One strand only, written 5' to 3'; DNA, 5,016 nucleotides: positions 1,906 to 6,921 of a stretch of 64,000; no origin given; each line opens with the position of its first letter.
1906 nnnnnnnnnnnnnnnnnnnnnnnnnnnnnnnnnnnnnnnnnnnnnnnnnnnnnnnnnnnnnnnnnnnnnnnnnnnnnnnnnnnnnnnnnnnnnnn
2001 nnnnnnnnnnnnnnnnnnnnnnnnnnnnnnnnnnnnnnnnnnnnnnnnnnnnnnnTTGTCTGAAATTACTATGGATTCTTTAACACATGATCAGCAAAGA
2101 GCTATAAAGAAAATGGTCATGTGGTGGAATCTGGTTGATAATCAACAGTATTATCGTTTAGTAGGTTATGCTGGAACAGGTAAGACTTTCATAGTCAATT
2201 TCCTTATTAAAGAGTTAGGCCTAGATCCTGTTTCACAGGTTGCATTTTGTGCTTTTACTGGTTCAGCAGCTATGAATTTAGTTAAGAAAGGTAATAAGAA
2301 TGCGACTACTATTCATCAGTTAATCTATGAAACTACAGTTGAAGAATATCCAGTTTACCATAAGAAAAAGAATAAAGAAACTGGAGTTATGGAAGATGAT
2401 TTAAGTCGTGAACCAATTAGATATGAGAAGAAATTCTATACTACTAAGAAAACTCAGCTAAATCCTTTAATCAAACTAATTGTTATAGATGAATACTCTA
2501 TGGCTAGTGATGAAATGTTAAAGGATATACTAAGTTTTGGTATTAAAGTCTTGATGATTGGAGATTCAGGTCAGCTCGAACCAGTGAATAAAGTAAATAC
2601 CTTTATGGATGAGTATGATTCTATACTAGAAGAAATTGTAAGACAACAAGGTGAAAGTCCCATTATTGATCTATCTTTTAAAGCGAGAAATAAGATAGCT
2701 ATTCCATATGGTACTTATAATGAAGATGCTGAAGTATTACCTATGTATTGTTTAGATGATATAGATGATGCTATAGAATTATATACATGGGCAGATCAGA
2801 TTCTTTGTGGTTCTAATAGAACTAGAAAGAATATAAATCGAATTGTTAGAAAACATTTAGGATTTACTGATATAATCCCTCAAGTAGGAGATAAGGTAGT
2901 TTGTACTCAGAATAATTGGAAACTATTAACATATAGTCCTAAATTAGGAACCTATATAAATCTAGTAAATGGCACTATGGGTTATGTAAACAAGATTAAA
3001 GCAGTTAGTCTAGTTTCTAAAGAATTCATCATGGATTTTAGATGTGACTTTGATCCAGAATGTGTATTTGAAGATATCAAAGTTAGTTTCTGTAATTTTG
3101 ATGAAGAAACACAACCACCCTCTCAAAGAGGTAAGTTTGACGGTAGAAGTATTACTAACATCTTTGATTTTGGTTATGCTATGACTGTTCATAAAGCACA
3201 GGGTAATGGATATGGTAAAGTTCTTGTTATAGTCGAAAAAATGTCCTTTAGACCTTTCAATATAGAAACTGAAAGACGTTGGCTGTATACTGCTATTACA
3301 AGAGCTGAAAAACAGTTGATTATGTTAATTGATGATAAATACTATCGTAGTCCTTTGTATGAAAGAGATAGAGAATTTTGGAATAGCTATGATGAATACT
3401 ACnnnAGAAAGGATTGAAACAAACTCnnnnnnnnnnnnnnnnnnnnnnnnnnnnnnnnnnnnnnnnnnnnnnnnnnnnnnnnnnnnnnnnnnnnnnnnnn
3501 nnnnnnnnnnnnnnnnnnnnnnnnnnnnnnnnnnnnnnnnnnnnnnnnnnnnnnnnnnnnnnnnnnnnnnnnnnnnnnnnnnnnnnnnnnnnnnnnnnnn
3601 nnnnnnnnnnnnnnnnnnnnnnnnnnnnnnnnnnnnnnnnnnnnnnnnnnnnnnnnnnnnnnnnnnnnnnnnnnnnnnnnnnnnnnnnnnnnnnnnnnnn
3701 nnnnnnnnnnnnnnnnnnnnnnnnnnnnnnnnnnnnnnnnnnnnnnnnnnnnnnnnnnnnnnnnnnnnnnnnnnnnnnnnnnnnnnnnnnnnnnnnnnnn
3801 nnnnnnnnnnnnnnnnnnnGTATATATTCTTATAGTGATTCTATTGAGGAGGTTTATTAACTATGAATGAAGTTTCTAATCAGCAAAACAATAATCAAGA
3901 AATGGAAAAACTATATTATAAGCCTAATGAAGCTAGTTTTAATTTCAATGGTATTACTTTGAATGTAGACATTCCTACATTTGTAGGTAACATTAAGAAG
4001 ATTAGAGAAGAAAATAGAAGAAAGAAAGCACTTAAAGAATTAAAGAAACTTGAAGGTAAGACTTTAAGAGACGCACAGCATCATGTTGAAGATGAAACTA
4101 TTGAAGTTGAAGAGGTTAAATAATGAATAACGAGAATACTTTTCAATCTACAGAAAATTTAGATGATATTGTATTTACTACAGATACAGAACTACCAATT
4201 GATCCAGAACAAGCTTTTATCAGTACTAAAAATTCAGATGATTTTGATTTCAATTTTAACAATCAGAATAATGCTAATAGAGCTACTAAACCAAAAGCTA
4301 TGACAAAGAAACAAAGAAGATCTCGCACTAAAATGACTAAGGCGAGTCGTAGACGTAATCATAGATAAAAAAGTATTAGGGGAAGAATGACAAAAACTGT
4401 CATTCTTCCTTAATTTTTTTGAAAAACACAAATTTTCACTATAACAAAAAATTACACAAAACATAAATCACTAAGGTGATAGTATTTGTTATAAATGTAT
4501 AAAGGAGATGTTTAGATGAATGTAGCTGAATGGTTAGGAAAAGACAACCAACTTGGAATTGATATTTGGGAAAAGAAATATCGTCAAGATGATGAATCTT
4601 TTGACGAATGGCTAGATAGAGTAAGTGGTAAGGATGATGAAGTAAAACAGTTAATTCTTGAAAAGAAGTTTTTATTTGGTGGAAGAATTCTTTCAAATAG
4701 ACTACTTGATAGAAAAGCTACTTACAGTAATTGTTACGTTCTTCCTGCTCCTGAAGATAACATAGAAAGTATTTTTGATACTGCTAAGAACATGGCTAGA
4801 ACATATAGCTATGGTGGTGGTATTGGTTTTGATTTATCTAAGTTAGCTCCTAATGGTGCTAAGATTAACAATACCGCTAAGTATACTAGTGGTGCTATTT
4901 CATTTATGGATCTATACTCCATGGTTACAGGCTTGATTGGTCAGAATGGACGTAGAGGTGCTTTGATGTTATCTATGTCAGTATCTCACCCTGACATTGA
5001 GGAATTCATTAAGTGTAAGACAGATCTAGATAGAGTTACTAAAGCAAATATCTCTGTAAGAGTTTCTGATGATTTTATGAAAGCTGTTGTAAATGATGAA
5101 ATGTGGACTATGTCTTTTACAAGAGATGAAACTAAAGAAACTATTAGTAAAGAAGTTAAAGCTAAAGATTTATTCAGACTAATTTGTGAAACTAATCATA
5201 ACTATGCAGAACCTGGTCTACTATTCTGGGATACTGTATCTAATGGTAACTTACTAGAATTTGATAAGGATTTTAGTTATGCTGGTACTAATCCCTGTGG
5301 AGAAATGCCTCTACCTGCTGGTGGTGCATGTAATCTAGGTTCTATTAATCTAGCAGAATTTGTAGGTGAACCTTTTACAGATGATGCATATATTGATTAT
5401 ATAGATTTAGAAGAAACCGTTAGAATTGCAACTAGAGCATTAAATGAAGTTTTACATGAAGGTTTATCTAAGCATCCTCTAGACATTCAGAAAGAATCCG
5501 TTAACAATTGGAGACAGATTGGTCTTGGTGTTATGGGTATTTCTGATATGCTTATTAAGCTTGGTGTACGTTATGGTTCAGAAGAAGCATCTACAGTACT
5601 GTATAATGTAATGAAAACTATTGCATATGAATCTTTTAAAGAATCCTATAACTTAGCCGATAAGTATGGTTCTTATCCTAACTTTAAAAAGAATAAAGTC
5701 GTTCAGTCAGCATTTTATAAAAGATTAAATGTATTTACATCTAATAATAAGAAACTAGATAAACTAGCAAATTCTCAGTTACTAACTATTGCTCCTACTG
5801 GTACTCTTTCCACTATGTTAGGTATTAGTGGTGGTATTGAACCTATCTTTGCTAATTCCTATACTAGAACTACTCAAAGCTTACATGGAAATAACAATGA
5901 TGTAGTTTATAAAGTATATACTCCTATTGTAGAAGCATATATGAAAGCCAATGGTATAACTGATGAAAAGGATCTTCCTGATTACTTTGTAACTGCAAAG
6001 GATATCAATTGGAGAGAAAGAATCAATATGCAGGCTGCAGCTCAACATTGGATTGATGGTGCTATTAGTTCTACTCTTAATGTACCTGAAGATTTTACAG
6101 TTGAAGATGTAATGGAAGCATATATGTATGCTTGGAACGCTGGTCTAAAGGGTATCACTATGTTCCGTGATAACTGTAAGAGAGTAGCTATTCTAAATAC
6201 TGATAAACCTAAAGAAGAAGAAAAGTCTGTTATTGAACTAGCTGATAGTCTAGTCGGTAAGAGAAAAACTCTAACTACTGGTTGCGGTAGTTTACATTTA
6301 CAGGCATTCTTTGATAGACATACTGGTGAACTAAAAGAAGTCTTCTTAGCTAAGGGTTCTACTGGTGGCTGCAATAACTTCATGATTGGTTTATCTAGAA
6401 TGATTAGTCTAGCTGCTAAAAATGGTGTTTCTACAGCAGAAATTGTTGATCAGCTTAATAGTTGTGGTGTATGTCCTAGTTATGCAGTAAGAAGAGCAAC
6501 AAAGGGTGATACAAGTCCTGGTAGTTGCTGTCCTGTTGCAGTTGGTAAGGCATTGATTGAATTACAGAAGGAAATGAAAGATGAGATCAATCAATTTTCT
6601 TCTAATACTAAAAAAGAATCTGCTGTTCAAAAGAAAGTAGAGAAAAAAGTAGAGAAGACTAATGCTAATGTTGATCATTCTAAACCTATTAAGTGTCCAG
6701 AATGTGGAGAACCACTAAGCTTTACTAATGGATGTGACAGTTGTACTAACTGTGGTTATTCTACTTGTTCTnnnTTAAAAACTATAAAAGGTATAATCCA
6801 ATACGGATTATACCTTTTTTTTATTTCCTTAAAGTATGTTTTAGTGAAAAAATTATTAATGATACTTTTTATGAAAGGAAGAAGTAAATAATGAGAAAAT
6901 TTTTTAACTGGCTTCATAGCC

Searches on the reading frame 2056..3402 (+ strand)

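Call 14: search_protein_families(library=pfam, proteins=[window:2056-3402:+], max_evalue=0.001)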
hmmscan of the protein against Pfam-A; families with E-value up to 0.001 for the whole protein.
window:2056-3402:+ (449 aa): 8 families
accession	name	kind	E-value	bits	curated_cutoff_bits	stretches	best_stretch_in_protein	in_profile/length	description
PF13604.12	AAA_30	-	1.4e-19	71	27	1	9-199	2-158/191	AAA domain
PF13245.12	AAA_19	-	5e-17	62.8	25.1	1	31-177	12-132/134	AAA domain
PF13538.12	UvrD_C_2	-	2.5e-13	50.1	27.4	1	373-423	2-51/52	UvrD-like helicase C-terminal domain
PF01443.25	Viral_helicase1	-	1.2e-07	32.2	21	0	374-423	177-226/228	Viral superfamily 1 RNA helicase core domain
PF05970.20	PIF1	-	1.2e-07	32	25.9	1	9-76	2-67/223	PIF1-like helicase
PF13361.12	UvrD_C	-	9.1e-05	22.5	25.6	1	376-424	290-346/350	UvrD-like helicase C-terminal domain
PF13401.12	AAA_22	-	0.00033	21.4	27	1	31-169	6-122/130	AAA domain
PF18335.7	SH3_13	-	0.00038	20.6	41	1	273-317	24-57/65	ATP-dependent RecD-like DNA helicase SH3 domain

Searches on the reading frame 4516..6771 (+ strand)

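Call 10: search_protein_families(library=phrogs, proteins=[window:4516-6771:+], max_evalue=0.00001)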
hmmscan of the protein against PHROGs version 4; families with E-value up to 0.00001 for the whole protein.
window:4516-6771:+ (752 aa): 7 families
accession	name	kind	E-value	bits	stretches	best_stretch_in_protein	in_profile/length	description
phrog_84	-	DNA, RNA and nucleotide metabolism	1.1e-135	455.1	1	42-751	248-973/975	ribonucleoside-diphosphate reductase large subunit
phrog_367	-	DNA, RNA and nucleotide metabolism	9.3e-43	147.4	1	127-553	262-652/701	ribonucleotide reductase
phrog_3844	-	moron, auxiliary metabolic gene and host takeover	1.6e-30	107.4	1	271-546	161-426/451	NrdA-like aerobic NDP reductase large subunit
phrog_3987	-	DNA, RNA and nucleotide metabolism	5.9e-21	75.6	1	69-220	218-373/467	ribonucleotide reductase large subunit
phrog_23565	-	DNA, RNA and nucleotide metabolism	2.3e-11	45.2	1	602-751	53-198/199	ribonucleotide reductase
phrog_6132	-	DNA, RNA and nucleotide metabolism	3.8e-11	43.9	1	60-188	205-329/530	ribonucleotide reductase large subunit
phrog_12229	-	DNA, RNA and nucleotide metabolism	1.7e-07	31.1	1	57-150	64-154/577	ribonucleotide reductase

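Call 11: search_protein_families(library=pfam, proteins=[window:4516-6771:+], max_evalue=0.00001)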
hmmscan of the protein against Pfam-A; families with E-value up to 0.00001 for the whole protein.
window:4516-6771:+ (752 aa): 2 families
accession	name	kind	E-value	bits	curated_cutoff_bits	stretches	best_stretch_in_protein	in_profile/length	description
PF02867.20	Ribonuc_red_lgC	-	2e-110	370.3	23.9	1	71-549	1-522/523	Ribonucleotide reductase, barrel domain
PF12637.14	TSCPD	-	1.6e-10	41.6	22.8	1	584-682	5-86/88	TSCPD domain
